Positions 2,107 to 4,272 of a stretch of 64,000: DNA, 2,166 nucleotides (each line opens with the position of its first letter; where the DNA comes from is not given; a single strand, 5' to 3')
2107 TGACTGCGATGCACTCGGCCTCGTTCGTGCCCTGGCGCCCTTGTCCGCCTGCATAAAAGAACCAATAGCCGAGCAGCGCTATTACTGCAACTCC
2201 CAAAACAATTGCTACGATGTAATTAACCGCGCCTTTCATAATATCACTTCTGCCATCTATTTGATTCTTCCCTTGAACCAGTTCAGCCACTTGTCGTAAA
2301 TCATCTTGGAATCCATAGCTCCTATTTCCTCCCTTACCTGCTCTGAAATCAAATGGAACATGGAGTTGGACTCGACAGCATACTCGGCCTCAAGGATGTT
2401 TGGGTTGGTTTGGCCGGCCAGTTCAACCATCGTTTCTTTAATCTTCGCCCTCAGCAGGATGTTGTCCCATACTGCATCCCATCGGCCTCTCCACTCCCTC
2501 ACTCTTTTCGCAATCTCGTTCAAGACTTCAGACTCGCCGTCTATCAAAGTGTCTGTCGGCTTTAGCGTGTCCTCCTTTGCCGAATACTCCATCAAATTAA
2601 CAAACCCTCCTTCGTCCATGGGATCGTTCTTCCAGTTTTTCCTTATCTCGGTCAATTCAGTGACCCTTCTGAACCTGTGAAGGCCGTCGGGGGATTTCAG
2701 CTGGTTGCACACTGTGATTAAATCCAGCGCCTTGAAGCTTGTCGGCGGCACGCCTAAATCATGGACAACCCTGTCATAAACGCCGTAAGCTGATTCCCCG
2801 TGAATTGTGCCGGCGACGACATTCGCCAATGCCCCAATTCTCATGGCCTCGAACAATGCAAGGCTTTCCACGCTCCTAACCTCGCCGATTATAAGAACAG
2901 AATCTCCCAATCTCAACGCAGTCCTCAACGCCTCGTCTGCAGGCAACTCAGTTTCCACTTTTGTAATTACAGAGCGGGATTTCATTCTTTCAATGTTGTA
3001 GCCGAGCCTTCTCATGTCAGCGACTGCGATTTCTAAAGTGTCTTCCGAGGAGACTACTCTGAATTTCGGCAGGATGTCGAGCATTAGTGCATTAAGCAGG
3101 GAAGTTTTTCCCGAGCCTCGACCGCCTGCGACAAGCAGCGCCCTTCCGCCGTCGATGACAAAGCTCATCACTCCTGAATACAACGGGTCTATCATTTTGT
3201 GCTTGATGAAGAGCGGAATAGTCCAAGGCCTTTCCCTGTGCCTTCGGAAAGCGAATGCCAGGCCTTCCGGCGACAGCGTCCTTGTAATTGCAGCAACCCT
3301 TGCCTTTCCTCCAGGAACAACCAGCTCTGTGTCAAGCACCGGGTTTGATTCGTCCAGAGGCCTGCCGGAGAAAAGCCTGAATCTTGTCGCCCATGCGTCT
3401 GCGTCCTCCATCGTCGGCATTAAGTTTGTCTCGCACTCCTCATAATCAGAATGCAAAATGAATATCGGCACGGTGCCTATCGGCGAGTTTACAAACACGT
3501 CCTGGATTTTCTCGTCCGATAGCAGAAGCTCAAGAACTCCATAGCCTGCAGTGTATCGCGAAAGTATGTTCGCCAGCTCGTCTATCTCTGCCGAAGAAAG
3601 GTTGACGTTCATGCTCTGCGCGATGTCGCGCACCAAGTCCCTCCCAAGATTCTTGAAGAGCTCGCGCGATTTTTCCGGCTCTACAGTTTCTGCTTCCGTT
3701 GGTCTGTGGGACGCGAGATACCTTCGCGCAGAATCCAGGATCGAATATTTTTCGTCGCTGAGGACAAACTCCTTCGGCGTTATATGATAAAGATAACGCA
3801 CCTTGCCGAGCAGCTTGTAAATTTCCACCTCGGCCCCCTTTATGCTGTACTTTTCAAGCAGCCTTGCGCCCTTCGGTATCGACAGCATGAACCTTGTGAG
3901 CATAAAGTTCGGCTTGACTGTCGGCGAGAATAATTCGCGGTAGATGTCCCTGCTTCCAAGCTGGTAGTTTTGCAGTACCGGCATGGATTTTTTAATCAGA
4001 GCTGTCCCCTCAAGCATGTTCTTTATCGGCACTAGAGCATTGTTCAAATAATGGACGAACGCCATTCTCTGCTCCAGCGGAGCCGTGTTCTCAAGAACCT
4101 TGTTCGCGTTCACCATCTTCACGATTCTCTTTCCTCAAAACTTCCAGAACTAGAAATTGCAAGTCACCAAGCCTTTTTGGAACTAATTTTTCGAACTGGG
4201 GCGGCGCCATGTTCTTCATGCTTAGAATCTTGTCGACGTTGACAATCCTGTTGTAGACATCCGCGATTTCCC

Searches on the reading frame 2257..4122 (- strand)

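Call 46: search_protein_families(library=pfam, proteins=[window:2257-4122:-], max_evalue=0.001)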
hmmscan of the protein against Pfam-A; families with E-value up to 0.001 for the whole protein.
window:2257-4122:- (621 aa): 2 families
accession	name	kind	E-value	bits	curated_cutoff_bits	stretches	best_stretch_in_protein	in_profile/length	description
PF00437.27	T2SSE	-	3e-15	56.2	24.9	1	328-465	144-267/370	Type II/IV secretion system protein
PF13191.12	AAA_16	-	0.00024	22.1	32.6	1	325-427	22-120/167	AAA ATPase domain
